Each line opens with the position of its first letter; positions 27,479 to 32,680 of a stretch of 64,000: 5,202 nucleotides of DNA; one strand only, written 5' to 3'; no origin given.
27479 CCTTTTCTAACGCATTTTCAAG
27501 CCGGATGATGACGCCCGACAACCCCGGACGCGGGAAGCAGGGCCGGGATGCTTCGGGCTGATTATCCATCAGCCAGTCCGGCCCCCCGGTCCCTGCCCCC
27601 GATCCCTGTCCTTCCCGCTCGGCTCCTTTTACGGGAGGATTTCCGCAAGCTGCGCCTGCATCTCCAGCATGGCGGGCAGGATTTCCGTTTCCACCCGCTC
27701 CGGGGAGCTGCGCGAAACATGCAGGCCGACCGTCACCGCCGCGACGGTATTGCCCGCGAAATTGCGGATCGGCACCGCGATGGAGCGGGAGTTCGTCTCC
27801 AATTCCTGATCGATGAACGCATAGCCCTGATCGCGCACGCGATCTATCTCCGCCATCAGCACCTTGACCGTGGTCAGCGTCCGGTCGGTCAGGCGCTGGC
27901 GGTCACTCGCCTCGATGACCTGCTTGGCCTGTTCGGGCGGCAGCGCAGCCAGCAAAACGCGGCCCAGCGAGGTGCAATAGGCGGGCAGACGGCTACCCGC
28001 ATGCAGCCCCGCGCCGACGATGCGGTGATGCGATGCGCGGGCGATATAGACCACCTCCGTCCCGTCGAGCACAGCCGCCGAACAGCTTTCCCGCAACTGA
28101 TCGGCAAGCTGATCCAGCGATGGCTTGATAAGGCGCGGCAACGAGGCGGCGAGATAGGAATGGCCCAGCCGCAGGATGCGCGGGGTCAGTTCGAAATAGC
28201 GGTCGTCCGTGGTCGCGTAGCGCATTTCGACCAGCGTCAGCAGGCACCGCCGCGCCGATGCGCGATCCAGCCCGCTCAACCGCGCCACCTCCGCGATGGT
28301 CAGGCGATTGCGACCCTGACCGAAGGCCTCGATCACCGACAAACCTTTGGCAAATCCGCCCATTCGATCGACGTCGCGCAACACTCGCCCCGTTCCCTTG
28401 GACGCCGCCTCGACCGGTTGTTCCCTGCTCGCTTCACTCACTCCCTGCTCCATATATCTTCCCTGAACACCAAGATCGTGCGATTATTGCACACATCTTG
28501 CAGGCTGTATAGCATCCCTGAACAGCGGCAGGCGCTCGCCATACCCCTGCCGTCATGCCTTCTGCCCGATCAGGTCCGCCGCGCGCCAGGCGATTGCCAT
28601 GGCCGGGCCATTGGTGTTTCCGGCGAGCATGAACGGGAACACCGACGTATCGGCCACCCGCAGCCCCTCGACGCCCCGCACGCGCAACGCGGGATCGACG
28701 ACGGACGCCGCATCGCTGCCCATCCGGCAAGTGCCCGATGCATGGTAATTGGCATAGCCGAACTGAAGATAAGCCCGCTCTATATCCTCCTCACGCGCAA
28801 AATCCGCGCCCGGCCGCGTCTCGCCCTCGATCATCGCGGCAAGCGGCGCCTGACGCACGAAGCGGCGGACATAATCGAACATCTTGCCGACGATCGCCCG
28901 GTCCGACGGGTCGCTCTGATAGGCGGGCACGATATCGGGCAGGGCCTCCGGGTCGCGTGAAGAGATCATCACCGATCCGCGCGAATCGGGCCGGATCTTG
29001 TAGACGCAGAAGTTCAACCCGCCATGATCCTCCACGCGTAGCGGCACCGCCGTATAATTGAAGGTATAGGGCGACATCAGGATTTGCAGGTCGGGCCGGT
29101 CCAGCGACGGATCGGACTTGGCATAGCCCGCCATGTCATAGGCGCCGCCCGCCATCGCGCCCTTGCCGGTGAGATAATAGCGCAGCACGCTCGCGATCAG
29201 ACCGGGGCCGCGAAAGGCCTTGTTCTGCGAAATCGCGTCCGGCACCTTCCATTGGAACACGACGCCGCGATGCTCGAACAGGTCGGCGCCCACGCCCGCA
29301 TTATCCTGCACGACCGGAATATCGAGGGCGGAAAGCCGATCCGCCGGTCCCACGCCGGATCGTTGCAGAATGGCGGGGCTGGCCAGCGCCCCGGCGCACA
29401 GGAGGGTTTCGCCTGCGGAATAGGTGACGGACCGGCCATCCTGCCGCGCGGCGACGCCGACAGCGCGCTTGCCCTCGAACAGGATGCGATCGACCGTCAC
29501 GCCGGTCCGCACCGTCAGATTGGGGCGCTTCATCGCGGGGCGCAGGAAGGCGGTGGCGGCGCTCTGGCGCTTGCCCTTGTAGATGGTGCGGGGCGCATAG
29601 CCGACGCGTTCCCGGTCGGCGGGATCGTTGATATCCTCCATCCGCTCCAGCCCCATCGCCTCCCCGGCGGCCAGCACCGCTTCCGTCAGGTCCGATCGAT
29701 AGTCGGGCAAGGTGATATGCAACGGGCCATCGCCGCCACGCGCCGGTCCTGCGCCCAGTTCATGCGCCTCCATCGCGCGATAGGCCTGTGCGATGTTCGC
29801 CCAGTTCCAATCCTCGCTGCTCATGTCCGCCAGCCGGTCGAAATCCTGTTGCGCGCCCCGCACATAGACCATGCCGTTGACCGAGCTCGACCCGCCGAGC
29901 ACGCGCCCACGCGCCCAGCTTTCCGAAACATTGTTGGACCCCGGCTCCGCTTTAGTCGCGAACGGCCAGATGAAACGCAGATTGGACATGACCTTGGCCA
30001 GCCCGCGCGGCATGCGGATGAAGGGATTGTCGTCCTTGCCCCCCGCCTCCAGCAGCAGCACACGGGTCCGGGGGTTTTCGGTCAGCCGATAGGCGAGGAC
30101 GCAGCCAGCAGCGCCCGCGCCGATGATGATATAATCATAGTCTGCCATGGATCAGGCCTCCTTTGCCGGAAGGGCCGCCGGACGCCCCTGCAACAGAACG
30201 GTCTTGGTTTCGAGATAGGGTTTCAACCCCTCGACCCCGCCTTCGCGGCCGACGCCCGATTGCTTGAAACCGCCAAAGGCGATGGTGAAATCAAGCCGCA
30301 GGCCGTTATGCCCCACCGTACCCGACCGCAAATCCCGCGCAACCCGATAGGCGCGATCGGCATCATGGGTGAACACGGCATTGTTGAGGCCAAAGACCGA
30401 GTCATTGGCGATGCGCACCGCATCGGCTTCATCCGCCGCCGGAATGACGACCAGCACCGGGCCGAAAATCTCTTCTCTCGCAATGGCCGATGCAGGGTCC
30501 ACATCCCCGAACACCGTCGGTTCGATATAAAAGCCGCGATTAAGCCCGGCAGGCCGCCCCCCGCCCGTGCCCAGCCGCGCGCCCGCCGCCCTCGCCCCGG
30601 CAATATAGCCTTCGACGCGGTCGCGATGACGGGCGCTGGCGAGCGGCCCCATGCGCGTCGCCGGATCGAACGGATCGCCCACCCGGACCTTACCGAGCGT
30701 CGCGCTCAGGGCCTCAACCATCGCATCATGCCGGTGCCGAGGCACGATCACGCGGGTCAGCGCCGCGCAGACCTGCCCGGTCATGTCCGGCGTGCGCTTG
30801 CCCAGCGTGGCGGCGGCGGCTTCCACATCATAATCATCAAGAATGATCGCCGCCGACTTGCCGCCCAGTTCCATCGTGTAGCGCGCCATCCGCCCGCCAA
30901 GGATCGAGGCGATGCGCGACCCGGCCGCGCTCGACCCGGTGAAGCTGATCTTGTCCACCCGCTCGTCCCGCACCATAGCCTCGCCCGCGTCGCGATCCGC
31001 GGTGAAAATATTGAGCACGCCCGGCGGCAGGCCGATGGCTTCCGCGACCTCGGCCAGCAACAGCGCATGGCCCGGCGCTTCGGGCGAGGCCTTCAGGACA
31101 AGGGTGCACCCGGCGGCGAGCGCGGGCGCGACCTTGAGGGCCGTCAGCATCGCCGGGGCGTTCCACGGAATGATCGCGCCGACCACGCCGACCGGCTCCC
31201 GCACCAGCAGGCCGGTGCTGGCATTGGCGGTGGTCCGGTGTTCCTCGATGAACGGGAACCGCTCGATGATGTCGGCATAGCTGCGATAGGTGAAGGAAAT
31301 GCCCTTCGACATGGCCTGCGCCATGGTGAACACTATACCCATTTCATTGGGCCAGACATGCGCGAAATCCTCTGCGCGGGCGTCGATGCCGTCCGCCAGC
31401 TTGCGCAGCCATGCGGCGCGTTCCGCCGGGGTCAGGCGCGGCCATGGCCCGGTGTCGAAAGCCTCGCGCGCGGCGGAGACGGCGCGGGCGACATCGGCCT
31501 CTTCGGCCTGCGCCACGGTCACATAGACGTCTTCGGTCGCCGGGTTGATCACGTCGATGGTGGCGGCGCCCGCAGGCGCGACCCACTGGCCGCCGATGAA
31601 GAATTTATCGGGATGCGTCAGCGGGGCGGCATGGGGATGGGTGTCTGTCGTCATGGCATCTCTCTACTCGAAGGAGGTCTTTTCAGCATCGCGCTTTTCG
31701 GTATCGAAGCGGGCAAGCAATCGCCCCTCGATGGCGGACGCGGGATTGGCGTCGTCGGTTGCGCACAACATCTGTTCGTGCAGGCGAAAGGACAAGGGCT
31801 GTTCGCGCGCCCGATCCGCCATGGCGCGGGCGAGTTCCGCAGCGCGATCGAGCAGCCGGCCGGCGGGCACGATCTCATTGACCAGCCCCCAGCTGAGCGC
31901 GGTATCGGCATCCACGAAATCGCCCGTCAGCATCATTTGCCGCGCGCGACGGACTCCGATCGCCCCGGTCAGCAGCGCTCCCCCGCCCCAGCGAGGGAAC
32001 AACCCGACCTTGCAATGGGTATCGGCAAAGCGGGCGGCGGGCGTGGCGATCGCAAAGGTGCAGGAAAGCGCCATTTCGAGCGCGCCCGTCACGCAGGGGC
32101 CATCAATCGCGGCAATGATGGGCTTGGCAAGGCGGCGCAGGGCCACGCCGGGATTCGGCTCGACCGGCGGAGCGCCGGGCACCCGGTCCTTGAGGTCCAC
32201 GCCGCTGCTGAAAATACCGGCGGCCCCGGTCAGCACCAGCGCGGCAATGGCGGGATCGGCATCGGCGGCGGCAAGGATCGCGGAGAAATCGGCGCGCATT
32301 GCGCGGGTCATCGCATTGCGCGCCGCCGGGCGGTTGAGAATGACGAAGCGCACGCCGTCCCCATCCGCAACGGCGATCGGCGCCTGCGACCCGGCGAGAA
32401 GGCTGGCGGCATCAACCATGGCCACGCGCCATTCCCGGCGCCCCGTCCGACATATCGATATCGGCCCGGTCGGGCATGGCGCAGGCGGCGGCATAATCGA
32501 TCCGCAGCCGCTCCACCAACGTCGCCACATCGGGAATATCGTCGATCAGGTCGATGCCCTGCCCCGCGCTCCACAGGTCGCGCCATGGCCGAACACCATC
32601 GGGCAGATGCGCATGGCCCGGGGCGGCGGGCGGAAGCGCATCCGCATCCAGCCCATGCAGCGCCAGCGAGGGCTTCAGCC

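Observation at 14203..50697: A 15-bp PcaR/IclR-type box recurs as tandem pairs with an exact 19-bp offset across the promoters of the catabolic island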

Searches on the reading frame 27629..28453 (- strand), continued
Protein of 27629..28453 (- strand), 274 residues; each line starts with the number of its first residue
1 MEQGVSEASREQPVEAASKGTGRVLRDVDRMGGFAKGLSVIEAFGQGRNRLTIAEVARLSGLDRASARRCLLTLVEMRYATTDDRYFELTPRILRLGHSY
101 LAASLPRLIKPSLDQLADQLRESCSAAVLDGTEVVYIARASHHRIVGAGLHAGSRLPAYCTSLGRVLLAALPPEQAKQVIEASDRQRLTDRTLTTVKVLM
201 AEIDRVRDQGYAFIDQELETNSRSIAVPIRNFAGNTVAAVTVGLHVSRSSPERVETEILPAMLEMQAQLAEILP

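Call 62: find_encoding_contigs(protein=P0058, flank=10000, max_places=1)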
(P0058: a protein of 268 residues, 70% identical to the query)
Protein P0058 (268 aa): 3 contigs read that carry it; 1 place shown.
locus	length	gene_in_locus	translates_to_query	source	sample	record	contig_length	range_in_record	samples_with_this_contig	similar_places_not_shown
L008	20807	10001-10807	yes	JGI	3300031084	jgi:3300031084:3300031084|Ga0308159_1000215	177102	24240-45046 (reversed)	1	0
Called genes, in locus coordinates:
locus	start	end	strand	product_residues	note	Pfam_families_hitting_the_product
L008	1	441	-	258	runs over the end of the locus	PF00106:adh_short, PF08659:KR, PF13561:adh_short_C2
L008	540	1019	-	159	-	PF03061:4HBT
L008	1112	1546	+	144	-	PF12172:zf-ChsH2 (faint), PF01796:OB_ChsH2_C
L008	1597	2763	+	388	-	PF22691:Thiolase_C_1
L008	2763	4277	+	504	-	PF00501:AMP-binding, PF13193:AMP-binding_C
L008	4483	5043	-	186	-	PF00149:Metallophos, PF12850:Metallophos_2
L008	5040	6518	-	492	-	PF00378:ECH_1, PF16113:ECH_2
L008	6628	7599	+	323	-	PF03060:NMO, PF01070:FMN_dh (weak)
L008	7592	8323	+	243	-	PF00378:ECH_1, PF16113:ECH_2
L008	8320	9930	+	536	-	PF00732:GMC_oxred_N, PF00890:FAD_binding_2 (faint), PF05199:GMC_oxred_C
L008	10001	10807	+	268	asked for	PF09339:HTH_IclR, PF01614:IclR_C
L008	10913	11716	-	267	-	PF00378:ECH_1, PF16113:ECH_2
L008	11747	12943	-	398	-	PF00067:p450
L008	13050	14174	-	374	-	PF01070:FMN_dh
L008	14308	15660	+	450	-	PF07690:MFS_1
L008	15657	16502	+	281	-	PF00106:adh_short, PF13561:adh_short_C2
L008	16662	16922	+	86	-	PF00924:MS_channel_2nd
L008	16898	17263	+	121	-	PF21082:MS_channel_3rd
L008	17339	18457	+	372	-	PF12697:Abhydrolase_6, PF11339:DUF3141, PF00561:Abhydrolase_1, PF06850:PHB_depo_C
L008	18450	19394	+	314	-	PF01515:PTA_PTB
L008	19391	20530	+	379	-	PF00871:Acetate_kinase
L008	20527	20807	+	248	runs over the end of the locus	PF00106:adh_short, PF13561:adh_short_C2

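Call 63: find_encoding_contigs(protein=P0118, flank=10000, max_places=1)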
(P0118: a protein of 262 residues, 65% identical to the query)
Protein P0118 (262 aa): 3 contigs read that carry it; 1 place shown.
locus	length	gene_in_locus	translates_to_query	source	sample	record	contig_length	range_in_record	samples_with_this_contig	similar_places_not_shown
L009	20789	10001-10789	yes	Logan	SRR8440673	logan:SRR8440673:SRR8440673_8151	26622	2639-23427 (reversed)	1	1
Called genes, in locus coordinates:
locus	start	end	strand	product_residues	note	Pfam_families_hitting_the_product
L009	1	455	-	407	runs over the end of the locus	PF00355:Rieske, PF00848:Ring_hydroxyl_A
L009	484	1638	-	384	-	PF02771:Acyl-CoA_dh_N, PF00441:Acyl-CoA_dh_1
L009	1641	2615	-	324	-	PF00441:Acyl-CoA_dh_1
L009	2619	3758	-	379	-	PF02771:Acyl-CoA_dh_N, PF02770:Acyl-CoA_dh_M, PF00441:Acyl-CoA_dh_1 (weak)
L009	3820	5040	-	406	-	PF02771:Acyl-CoA_dh_N, PF02770:Acyl-CoA_dh_M, PF00441:Acyl-CoA_dh_1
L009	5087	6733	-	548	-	PF00732:GMC_oxred_N, PF01266:DAO (faint), PF05834:Lycopene_cycl (weak), PF05199:GMC_oxred_C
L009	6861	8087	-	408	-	PF00067:p450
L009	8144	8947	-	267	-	PF00378:ECH_1, PF16113:ECH_2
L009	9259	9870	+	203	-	PF00149:Metallophos, PF12850:Metallophos_2, PF14582:Metallophos_3 (faint)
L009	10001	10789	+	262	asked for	PF09339:HTH_IclR, PF01614:IclR_C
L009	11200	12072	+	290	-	PF12146:Hydrolase_4, PF00561:Abhydrolase_1, PF12697:Abhydrolase_6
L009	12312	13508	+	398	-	PF00067:p450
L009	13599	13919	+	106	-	PF00111:Fer2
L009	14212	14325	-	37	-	-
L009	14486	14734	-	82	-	-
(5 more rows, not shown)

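Call 64: find_encoding_contigs(protein=P0018, flank=10000, max_places=1)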
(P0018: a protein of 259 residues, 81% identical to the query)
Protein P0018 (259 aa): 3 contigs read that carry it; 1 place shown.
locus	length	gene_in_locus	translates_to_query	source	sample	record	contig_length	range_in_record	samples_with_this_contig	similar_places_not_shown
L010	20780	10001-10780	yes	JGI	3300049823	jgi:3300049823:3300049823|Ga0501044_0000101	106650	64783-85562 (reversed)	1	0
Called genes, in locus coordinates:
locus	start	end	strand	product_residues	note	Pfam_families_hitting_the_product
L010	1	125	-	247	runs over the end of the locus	PF23441:SDR, PF00106:adh_short, PF08659:KR, PF13561:adh_short_C2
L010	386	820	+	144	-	PF01796:OB_ChsH2_C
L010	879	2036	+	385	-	PF22691:Thiolase_C_1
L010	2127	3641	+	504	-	PF00501:AMP-binding, PF13193:AMP-binding_C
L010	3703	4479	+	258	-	PF00378:ECH_1, PF16113:ECH_2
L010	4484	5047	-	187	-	PF00149:Metallophos, PF12850:Metallophos_2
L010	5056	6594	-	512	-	PF00378:ECH_1, PF16113:ECH_2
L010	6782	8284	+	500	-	PF00171:Aldedh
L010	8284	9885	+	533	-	PF00732:GMC_oxred_N, PF00890:FAD_binding_2 (faint), PF01266:DAO (faint), PF07992:Pyr_redox_2 (faint), PF13450:NAD_binding_8 (faint), PF05199:GMC_oxred_C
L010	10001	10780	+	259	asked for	PF09339:HTH_IclR, PF01614:IclR_C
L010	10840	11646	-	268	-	PF00378:ECH_1, PF16113:ECH_2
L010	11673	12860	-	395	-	PF00067:p450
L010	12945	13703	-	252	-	PF00106:adh_short, PF08659:KR, PF23441:SDR (weak), PF13561:adh_short_C2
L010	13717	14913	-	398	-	PF01070:FMN_dh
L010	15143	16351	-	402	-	PF00108:Thiolase_N, PF00109:ketoacyl-synt (weak), PF02803:Thiolase_C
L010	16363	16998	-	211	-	PF01144:CoA_trans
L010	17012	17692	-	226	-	PF01144:CoA_trans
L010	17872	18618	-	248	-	PF00106:adh_short, PF13561:adh_short_C2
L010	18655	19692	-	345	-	PF01636:APH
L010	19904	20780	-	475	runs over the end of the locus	PF00171:Aldedh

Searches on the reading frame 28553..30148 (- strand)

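Call 8: search_protein_families(library=pfam, proteins=[window:28553-30148:-])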
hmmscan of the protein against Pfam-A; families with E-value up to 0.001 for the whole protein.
window:28553-30148:- (531 aa): 7 families
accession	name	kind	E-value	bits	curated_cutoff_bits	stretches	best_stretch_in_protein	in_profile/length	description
PF00732.25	GMC_oxred_N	-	9e-45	153.6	23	1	4-293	1-216/218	GMC oxidoreductase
PF05199.19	GMC_oxred_C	-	1e-33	117.3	24.6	1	387-520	1-139/139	GMC oxidoreductase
PF00890.30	FAD_binding_2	-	2.4e-07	30.7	20.4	1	5-37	1-32/414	FAD binding domain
PF13450.12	NAD_binding_8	-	5.8e-06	26.9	21.9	1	8-36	1-28/68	NAD(P)-binding Rossmann-like domain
PF01266.30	DAO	-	1.1e-05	25.6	27.9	1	5-36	1-31/353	FAD dependent oxidoreductase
PF07992.20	Pyr_redox_2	-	0.0001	22.3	26.1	0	4-37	1-33/291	Pyridine nucleotide-disulphide oxidoreductase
PF05834.18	Lycopene_cycl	-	0.0001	22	23.4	1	5-37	1-34/380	Lycopene cyclase protein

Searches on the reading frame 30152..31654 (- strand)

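Call 8: search_protein_families(library=pfam, proteins=[window:30152-31654:-])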
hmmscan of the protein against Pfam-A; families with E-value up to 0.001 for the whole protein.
window:30152-31654:- (500 aa): 1 family
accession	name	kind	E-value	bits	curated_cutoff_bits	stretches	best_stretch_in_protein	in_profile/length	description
PF00171.27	Aldedh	-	3.1e-148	494.6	23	1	24-486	1-461/461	Aldehyde dehydrogenase family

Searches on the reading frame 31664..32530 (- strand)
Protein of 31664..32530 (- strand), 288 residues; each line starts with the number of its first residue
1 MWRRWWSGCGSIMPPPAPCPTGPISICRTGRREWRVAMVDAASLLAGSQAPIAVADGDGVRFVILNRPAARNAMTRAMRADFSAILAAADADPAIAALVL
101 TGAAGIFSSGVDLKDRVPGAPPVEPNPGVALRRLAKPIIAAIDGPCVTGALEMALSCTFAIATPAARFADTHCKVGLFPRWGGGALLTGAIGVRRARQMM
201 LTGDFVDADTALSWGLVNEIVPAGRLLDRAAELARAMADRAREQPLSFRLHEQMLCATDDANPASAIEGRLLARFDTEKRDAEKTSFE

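Call 8: search_protein_families(library=pfam, proteins=[window:31664-32530:-])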
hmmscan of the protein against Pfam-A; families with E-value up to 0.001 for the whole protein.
window:31664-32530:- (288 aa): 2 families
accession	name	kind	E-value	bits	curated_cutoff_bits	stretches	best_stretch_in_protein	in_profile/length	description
PF00378.25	ECH_1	-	2.2e-37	129.2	27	1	59-244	5-197/251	Enoyl-CoA hydratase/isomerase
PF16113.10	ECH_2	-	1.5e-20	74.4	27.2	2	131-240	83-191/335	Enoyl-CoA hydratase/isomerase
